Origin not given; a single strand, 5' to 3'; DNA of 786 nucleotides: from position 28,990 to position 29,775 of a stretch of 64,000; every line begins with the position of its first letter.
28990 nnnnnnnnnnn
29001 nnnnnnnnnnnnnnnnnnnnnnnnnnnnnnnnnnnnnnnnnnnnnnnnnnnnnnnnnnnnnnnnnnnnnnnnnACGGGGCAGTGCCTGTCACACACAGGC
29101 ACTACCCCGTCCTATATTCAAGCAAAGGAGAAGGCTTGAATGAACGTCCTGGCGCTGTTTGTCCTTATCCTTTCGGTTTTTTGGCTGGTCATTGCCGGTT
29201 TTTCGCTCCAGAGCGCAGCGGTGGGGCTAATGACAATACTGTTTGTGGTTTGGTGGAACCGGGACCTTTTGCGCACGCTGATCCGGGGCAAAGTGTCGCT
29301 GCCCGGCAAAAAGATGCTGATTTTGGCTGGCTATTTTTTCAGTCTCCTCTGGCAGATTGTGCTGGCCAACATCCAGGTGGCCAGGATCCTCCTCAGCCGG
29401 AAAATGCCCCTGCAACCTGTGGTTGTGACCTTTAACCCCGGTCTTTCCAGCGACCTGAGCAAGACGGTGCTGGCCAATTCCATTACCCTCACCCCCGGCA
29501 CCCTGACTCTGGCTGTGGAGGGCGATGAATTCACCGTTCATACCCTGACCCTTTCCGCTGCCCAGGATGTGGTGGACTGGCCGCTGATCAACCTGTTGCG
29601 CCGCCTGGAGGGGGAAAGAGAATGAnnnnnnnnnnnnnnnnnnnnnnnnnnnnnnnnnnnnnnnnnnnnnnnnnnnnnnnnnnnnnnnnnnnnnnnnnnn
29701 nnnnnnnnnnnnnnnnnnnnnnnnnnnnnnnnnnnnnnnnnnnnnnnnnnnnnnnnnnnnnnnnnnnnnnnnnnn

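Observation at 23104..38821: Rnf operon physically fused to an Mbh-type Mrp antiporter module and an ApbE/NusG_II/Gx flavinylation trio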

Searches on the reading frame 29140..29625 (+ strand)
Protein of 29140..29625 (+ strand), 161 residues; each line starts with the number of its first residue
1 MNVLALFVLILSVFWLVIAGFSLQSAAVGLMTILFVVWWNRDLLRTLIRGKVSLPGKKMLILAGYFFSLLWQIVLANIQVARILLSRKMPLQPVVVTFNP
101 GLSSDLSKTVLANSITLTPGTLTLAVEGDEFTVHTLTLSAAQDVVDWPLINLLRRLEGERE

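Call 3: search_protein_families(library=pfam, proteins=[window:29140-29625:+])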
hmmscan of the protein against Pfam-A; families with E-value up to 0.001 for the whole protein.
window:29140-29625:+ (161 aa): 1 family
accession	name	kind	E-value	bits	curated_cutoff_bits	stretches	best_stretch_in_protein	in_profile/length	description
PF01899.21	MNHE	-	4.9e-29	101.4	27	1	9-144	2-130/145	Na+/H+ ion antiporter subunit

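Call 8: find_encoding_contigs(protein=window:29140-29625:+, flank=10000, max_places=10)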
Protein window:29140-29625:+ (161 aa): 10 contigs read that carry it; 6 places shown.
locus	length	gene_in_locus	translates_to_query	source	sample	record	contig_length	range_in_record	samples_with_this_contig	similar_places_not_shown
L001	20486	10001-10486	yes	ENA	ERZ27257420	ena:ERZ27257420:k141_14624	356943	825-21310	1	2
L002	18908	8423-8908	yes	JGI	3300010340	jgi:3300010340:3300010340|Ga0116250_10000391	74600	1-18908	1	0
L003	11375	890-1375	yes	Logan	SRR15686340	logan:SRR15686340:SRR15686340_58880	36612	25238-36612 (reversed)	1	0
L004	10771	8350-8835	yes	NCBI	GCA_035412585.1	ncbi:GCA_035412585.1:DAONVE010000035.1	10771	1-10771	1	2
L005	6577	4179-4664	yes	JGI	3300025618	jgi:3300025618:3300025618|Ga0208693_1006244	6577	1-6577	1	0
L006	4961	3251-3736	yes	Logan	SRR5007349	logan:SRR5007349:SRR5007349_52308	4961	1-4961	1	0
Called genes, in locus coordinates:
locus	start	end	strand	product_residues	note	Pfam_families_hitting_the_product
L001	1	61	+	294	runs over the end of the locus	?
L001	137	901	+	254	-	-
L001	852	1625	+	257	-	PF01522:Polysacc_deac_1, PF03065:Glyco_hydro_57 (weak)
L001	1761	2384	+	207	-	PF06971:Put_DNA-bind_N, PF02629:CoA_binding, PF01408:GFO_IDH_MocA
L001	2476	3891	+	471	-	PF00206:Lyase_1, PF10415:FumaraseC_C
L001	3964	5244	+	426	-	PF13375:RnfC_N, PF01512:Complex1_51K, PF10531:SLBB, PF12797:Fer4_2 (faint), PF13237:Fer4_10, PF12838:Fer4_7 (weak), PF13183:Fer4_8 (faint), PF13187:Fer4_9 (weak), +1 more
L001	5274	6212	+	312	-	PF03116:NQR2_RnfD_RnfE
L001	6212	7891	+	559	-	PF04205:FMN_bind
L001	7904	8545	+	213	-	PF02508:Rnf-Nqr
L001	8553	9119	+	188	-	PF02508:Rnf-Nqr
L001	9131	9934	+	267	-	PF04060:FeS, PF12838:Fer4_7 (weak), PF13187:Fer4_9, PF14697:Fer4_21, PF13237:Fer4_10, PF12838:Fer4_7, PF13187:Fer4_9, PF00037:Fer4, +11 more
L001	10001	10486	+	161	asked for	PF01899:MNHE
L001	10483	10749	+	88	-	PF04066:MrpF_PhaF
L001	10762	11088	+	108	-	PF03334:PhaG_MnhG_YufB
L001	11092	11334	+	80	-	PF13244:MbhD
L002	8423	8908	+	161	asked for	PF01899:MNHE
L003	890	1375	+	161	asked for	PF01899:MNHE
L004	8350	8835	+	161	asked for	PF01899:MNHE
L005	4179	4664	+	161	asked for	PF01899:MNHE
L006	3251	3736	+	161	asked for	PF01899:MNHE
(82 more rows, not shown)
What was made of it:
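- On Rnf-Mrp physical supercomplex (hypothetical): Subunit lengths are ordinary except RnfG (calls 3, 8).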

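Call 10: find_homologous_proteins(query=window:29140-29625:+, max_evalue=0.001)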
Query window:29140-29625:+ (161 aa): 1678 proteins with E <= 0.001 among 2116 candidates; the best 120 are listed.
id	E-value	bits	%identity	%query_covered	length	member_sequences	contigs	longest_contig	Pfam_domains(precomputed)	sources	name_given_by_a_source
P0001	2.4e-93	328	99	100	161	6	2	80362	PF01899.22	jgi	-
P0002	8.3e-57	209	66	98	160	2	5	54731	PF01899.22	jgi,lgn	-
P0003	8.7e-56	206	64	96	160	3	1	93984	PF01899.22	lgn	-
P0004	1.8e-54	202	64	98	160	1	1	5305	PF01899.22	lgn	-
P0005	3.5e-54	201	66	86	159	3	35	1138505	PF01899.22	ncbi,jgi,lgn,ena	ncbi:MAG: Na+/H+ antiporter subunit E [Bacillota bacterium]|jgi:multicomponent Na+:H+ antiporter sub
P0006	1.7e-53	199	61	98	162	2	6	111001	PF01899.22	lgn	-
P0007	1.8e-52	195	61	98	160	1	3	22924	PF01899.22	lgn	-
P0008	1.5e-51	192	64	87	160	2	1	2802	PF01899.22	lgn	-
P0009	1.8e-50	189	61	94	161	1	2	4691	PF01899.22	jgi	-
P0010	1.9e-50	189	58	99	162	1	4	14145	PF01899.22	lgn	-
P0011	2.7e-50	188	63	91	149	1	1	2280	PF01899.22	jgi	-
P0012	1.2e-49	186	58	96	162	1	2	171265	PF01899.22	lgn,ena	-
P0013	2.1e-49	185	59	98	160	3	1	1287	PF01899.22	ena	-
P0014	2.3e-49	185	62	94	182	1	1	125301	PF01899.22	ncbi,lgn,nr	ncbi:MAG: cation transporter [Firmicutes bacterium]|nr:cation transporter [Bacillota bacterium]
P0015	7.1e-49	184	58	99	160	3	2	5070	PF01899.22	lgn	-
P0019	5.5e-46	174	56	96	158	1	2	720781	PF01899.22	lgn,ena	-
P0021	4.1e-38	149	53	91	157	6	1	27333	PF01899.22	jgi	-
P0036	3.8e-26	110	43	98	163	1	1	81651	PF01899.22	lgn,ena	-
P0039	8.0e-26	109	39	95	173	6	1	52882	PF01899.22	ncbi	-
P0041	2.4e-25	107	41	94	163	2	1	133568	PF01899.22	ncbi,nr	ncbi:MAG: Na+/H+ antiporter subunit E [Bacillota bacterium]|nr:Na+/H+ antiporter subunit E [Bacillot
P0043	4.1e-25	106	43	85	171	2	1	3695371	PF01899.22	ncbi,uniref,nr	ncbi:Na+/H+ antiporter subunit E [Alkalicella caledoniensis]|uniref:Na+/H+ antiporter subunit E n=1 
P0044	5.4e-25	106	41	95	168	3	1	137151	PF01899.22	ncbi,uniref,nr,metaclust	ncbi:Na+/H+ antiporter subunit E [Anaerobranca gottschalkii]|uniref:Multisubunit sodium/proton antip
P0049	1.9e-24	104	41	91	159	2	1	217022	PF01899.22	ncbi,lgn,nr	ncbi:MAG: Na+/H+ antiporter subunit E [Firmicutes bacterium]|nr:Na+/H+ antiporter subunit E [Bacillo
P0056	1.3e-23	102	43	94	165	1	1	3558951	PF01899.22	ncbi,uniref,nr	ncbi:Na+/H+ antiporter subunit E [Candidatus Contubernalis alkaliaceticus]|uniref:Na+/H+ antiporter 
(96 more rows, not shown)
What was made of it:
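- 29140..29625 (+): mrpE. calls 3, 10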

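Call 12: find_related_loci(query=A1, collection=genome_contigs, flank=10000)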
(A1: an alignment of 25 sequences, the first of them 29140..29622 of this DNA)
Query A1 (161 aa) in genome_contigs; peptide patterns used: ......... (x = any residue, [..] = any of these).
600 stretches matched a pattern (row limit reached: there are more); 594 encode a relative of the query (tblastn E <= 1e-3); the best 80 are kept; 80 distinct loci.
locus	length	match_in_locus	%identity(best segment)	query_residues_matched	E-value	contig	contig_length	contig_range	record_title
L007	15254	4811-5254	41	14-161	4e-29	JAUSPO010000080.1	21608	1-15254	MAG: Bacillota bacterium isolate E21_metabat.bin.75 E21_k141_303654, whole genome shotgun sequence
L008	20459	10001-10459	39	9-161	8e-27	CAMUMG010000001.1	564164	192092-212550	MAG TPA_asm: uncultured Lachnospiraceae bacterium isolate SRR14038239_bin.12_metawrap_v1.3_MAG genome assembly, contig:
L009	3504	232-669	40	9-156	2e-26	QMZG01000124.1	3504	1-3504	MAG: Candidatus Altiarchaeales archaeon isolate B80_G16 B80_Guay16_scaffold_34396, whole genome shotgun sequence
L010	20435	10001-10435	39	14-158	4e-26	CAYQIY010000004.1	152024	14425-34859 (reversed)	MAG TPA_asm: uncultured Pseudomonadota bacterium isolate SRP241326_co3_322 genome assembly, contig: NODE_153_length_1520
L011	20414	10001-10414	41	9-141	5e-25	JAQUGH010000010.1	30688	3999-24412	MAG: Clostridia bacterium isolate STCSWMC_22 NODE_3238_length_30688_cov_5.361474_ST_CSWMC, whole genome shotgun sequence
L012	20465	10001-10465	35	8-157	4e-25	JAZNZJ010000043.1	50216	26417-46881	MAG: Candidatus Fimenecus sp. isolate T1900044768_TS20190234.MAGScoT_cleanbin_000009 SGB_2435_k141_2251746, whole genome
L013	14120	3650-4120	36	9-161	5e-25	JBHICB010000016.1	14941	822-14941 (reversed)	MAG: Candidatus Hydrothermarchaeales archaeon isolate FS_2_bin.2 NODE_440_length_14941_cov_5.110977, whole genome shotgu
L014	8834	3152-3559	40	11-143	5e-25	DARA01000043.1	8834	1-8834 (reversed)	MAG TPA_asm: Methanomicrobiaceae archaeon UBA207 UBA207_contig_4829, whole genome shotgun sequence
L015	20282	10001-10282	51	64-157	3e-24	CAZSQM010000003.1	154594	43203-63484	MAG TPA_asm: uncultured Lachnospiraceae bacterium isolate binchicken_co370_236 genome assembly, contig: NODE_128_length_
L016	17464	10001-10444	39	13-158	3e-24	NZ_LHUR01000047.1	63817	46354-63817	Clostridium homopropionicum DSM 5847 CLHOM_contig000067, whole genome shotgun sequence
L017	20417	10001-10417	39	8-141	1e-23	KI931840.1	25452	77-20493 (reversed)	MAG: Candidatus Entotheonella sp. TSY1 genomic scaffold TSY1_scaffold00111, whole genome shotgun sequence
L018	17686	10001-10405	39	9-144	5e-22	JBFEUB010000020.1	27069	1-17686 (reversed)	MAG: Desulfobacteria bacterium isolate Mix_mud07.2021.05.48 k141_1332377_length_27069_cov_11.0560, whole genome shotgun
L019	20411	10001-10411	39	9-142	3e-23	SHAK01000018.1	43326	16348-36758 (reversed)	MAG: Limisphaerales bacterium isolate MED-G186 Pedosphaeraceae-MED-G186-C18, whole genome shotgun sequence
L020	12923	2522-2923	36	23-157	4e-23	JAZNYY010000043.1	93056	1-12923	MAG: Candidatus Fimenecus sp. isolate T1900044773_TS20190239.MAGScoT_cleanbin_000020 SGB_2459_k141_2235428, whole genome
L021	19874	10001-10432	39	1-142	4e-23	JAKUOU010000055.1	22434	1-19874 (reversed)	MAG: Pedosphaera sp. isolate ALOHA_A2.0_41 A2.0-Pedosphaerales-3_55, whole genome shotgun sequence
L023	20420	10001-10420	44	2-143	7e-23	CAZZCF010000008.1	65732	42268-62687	MAG TPA_asm: uncultured Leptospirales bacterium isolate binchicken_co334_180 genome assembly, contig: NODE_606_length_65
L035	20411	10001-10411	38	14-145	2e-21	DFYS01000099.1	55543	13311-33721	MAG TPA_asm: Moorella sp. UBA4076 UBA4076_contig_13083, whole genome shotgun sequence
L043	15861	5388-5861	37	8-160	9e-21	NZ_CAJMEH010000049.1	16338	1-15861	MAG: uncultured Phascolarctobacterium sp. isolate ERR321601-bin.32, whole genome shotgun sequence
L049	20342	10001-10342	42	22-136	2e-20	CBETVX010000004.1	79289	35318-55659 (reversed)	MAG TPA_asm: uncultured Eubacteriales bacterium isolate SRR13515399_binner123_Refined_12 genome assembly, contig: ERZ250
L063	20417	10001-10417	36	9-142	5e-20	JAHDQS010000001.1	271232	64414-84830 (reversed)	MAG: Clostridia bacterium isolate SM3-B6.2 k141_22059, whole genome shotgun sequence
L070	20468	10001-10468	33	6-161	8e-20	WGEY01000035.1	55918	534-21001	MAG: Deltaproteobacteria bacterium isolate S146_62 k151_303977, whole genome shotgun sequence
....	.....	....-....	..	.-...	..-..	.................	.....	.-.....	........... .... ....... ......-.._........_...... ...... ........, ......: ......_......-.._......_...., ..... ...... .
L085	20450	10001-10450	38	4-154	2e-19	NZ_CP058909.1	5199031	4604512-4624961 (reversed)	Halosimplex pelagicum strain R2 chromosome, complete genome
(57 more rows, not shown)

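Call 17: find_encoding_contigs(protein=P0005, flank=10000, max_places=1)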
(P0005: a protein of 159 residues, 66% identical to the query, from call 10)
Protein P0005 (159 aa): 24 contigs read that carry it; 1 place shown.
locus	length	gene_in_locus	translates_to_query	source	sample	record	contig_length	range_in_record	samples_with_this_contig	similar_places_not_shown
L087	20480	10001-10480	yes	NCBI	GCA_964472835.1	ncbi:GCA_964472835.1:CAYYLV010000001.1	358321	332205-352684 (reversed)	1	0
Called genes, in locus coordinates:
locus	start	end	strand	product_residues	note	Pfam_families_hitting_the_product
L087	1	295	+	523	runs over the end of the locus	PF00515:TPR_1 (weak), PF07719:TPR_2 (weak), PF12895:ANAPC3 (faint), PF13174:TPR_6 (faint), PF13176:TPR_7 (faint), PF13181:TPR_8 (faint), PF13374:TPR_10 (faint), PF13424:TPR_12 (weak), +11 more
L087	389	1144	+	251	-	PF12895:ANAPC3 (faint)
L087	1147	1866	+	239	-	PF01522:Polysacc_deac_1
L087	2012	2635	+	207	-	PF06971:Put_DNA-bind_N, PF02629:CoA_binding, PF01408:GFO_IDH_MocA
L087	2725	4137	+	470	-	PF00206:Lyase_1, PF10415:FumaraseC_C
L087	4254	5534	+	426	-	PF13375:RnfC_N, PF01512:Complex1_51K, PF10531:SLBB, PF13187:Fer4_9 (faint), PF00037:Fer4 (faint), PF13237:Fer4_10, PF12838:Fer4_7, PF13534:Fer4_17 (weak), +1 more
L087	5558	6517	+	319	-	PF03116:NQR2_RnfD_RnfE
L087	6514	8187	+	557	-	PF04205:FMN_bind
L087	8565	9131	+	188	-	PF02508:Rnf-Nqr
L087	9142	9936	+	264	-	PF04060:FeS, PF13187:Fer4_9, PF14697:Fer4_21, PF00037:Fer4, PF13237:Fer4_10, PF12838:Fer4_7, PF13187:Fer4_9, PF00037:Fer4, +8 more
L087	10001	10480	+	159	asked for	PF01899:MNHE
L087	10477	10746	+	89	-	PF04066:MrpF_PhaF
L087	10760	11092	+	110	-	PF03334:PhaG_MnhG_YufB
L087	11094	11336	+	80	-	PF13244:MbhD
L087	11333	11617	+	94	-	PF20501:MbhE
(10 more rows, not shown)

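Call 18: find_encoding_contigs(protein=P0019, flank=10000, max_places=1)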
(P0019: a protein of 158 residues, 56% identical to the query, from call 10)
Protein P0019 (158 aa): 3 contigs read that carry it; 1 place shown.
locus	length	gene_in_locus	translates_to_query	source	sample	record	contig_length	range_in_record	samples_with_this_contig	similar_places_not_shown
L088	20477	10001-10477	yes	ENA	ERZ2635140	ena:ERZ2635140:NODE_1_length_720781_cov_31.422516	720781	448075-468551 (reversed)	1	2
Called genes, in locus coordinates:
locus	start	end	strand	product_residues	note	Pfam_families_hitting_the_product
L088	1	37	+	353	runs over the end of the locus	PF00111:Fer2, PF13510:Fer2_4, PF10588:NADH-G_4Fe-4S_3, PF22117:Fer4_Nqo3, PF12838:Fer4_7, PF13183:Fer4_8 (weak), PF04879:Molybdop_Fe4S4, PF00384:Molybdopterin, +2 more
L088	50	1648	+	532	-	PF00384:Molybdopterin, PF01568:Molydop_binding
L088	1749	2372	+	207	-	PF06971:Put_DNA-bind_N, PF02629:CoA_binding, PF01408:GFO_IDH_MocA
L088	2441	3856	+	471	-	PF00206:Lyase_1, PF10415:FumaraseC_C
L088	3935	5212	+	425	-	PF13375:RnfC_N, PF01512:Complex1_51K, PF10531:SLBB, PF13187:Fer4_9 (faint), PF12797:Fer4_2 (faint), PF13237:Fer4_10, PF12838:Fer4_7 (weak), PF13183:Fer4_8 (faint)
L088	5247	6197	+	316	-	PF03116:NQR2_RnfD_RnfE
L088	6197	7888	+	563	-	PF04205:FMN_bind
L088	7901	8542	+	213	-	PF02508:Rnf-Nqr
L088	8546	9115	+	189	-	PF02508:Rnf-Nqr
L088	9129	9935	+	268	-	PF04060:FeS, PF12838:Fer4_7 (weak), PF13187:Fer4_9, PF14697:Fer4_21, PF00037:Fer4 (weak), PF13237:Fer4_10, PF12838:Fer4_7, PF13187:Fer4_9, +8 more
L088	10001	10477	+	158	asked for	PF01899:MNHE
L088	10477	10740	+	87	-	PF04066:MrpF_PhaF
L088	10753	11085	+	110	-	PF03334:PhaG_MnhG_YufB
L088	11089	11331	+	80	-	PF13244:MbhD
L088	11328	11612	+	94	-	PF20501:MbhE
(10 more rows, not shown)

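Call 19: find_encoding_contigs(protein=P0021, flank=10000, max_places=1)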
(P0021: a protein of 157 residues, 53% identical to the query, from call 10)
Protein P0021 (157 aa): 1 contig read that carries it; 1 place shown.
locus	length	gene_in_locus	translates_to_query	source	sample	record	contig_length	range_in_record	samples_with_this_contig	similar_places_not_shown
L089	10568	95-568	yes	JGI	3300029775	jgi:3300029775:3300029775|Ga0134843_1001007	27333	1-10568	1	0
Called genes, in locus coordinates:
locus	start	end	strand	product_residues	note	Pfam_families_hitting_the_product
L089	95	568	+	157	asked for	PF01899:MNHE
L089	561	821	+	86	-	PF04066:MrpF_PhaF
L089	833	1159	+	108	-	PF03334:PhaG_MnhG_YufB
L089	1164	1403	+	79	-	PF13244:MbhD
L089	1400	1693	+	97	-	PF20501:MbhE (weak)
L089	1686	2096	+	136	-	-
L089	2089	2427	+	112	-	PF00420:Oxidored_q2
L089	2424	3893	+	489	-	PF00361:Proton_antipo_M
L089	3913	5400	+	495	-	PF00662:Proton_antipo_N, PF00361:Proton_antipo_M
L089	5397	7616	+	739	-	PF00361:Proton_antipo_M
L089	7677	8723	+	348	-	PF02424:ApbE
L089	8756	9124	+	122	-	PF07009:NusG_II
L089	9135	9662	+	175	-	PF07456:Hpre_diP_synt_I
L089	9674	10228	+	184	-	PF02545:Maf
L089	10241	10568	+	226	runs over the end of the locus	PF20582:UPF0758_N, PF04002:RadC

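Call 20: find_encoding_contigs(protein=P0043, flank=10000, max_places=1)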
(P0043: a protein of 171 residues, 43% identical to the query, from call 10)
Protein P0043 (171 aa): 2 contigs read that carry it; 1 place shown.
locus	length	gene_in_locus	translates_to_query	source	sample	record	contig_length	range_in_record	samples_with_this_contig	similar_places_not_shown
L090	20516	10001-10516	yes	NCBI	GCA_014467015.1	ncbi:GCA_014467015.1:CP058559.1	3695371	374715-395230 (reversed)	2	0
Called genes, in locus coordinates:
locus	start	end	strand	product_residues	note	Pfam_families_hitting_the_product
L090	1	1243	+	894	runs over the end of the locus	-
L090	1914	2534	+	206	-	PF06971:Put_DNA-bind_N, PF02629:CoA_binding, PF01408:GFO_IDH_MocA (weak)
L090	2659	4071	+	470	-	PF00206:Lyase_1, PF10415:FumaraseC_C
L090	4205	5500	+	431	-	PF13375:RnfC_N, PF01512:Complex1_51K, PF10531:SLBB, PF13237:Fer4_10, PF12838:Fer4_7 (weak), PF13183:Fer4_8 (weak), PF13187:Fer4_9 (weak), PF13534:Fer4_17 (weak), +1 more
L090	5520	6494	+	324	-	PF03116:NQR2_RnfD_RnfE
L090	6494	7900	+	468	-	PF04205:FMN_bind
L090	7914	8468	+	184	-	PF02508:Rnf-Nqr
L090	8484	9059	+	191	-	PF02508:Rnf-Nqr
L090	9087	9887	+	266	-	PF04060:FeS, PF12838:Fer4_7 (weak), PF13187:Fer4_9 (weak), PF14697:Fer4_21 (weak), PF00037:Fer4 (weak), PF12838:Fer4_7, PF13187:Fer4_9 (weak), PF13237:Fer4_10 (weak), +4 more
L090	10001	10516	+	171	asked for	PF01899:MNHE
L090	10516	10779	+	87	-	PF04066:MrpF_PhaF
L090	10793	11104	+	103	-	PF03334:PhaG_MnhG_YufB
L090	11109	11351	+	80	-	PF13244:MbhD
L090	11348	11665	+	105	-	PF20501:MbhE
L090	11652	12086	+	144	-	PF04039:MnhB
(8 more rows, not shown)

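Call 21: find_encoding_contigs(protein=P0041, flank=10000, max_places=1)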
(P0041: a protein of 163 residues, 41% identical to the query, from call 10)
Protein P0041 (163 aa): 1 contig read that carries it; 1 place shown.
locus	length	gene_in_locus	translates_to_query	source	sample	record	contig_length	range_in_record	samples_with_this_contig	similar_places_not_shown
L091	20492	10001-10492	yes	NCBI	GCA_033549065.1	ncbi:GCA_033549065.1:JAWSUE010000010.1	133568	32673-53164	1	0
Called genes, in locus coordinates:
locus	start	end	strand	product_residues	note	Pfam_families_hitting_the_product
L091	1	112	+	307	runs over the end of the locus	PF00072:Response_reg, PF08664:YcbB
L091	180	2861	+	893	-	PF00133:tRNA-synt_1, PF01406:tRNA-synt_1e (faint), PF09334:tRNA-synt_1g, PF13603:tRNA-synt_1_2, PF09334:tRNA-synt_1g (weak), PF08264:Anticodon_1, PF10458:Val_tRNA-synt_C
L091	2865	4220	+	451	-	PF08245:Mur_ligase_M, PF02875:Mur_ligase_C, PF27239:FOL3_C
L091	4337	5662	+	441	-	PF13375:RnfC_N, PF01512:Complex1_51K, PF10531:SLBB, PF12838:Fer4_7 (weak), PF13183:Fer4_8 (faint), PF13237:Fer4_10 (weak)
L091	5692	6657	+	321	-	PF03116:NQR2_RnfD_RnfE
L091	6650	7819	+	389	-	PF04205:FMN_bind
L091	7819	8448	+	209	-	PF02508:Rnf-Nqr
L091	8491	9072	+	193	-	PF02508:Rnf-Nqr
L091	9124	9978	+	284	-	PF04060:FeS, PF12838:Fer4_7 (weak), PF13187:Fer4_9 (weak), PF14697:Fer4_21, PF00037:Fer4, PF12797:Fer4_2 (weak), PF13237:Fer4_10, PF12838:Fer4_7, +6 more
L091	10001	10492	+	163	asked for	PF01899:MNHE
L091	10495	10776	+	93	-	PF04066:MrpF_PhaF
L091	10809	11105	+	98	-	PF03334:PhaG_MnhG_YufB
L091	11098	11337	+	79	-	PF13244:MbhD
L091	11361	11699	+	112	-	PF20501:MbhE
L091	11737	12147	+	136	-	PF04039:MnhB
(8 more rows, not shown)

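Call 28: find_encoding_contigs(protein=P0056, flank=10000, max_places=1)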
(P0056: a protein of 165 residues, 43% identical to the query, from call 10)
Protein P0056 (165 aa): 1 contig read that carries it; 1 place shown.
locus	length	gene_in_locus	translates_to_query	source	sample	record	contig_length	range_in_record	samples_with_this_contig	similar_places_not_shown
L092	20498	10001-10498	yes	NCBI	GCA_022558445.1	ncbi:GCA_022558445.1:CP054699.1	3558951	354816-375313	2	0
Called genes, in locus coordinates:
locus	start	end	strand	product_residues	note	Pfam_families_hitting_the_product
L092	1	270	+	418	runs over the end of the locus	PF01555:N6_N4_Mtase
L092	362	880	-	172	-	-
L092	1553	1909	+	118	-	-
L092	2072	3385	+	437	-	PF08245:Mur_ligase_M, PF02875:Mur_ligase_C, PF27239:FOL3_C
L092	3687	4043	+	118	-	PF04205:FMN_bind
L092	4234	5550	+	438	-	PF13375:RnfC_N, PF01512:Complex1_51K, PF14697:Fer4_21 (faint), PF10531:SLBB, PF12838:Fer4_7, PF13183:Fer4_8, PF13187:Fer4_9 (weak), PF13237:Fer4_10, +4 more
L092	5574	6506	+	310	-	PF03116:NQR2_RnfD_RnfE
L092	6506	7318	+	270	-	PF04205:FMN_bind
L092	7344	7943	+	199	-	PF02508:Rnf-Nqr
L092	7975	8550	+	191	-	PF02508:Rnf-Nqr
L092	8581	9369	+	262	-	PF04060:FeS, PF00037:Fer4 (faint), PF12797:Fer4_2 (faint), PF12837:Fer4_6 (faint), PF13237:Fer4_10 (faint), PF13187:Fer4_9 (weak), PF12838:Fer4_7 (weak), PF13187:Fer4_9 (weak), +1 more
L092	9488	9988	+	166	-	PF01967:MoaC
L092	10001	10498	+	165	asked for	PF01899:MNHE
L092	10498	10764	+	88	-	PF04066:MrpF_PhaF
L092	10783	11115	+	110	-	PF03334:PhaG_MnhG_YufB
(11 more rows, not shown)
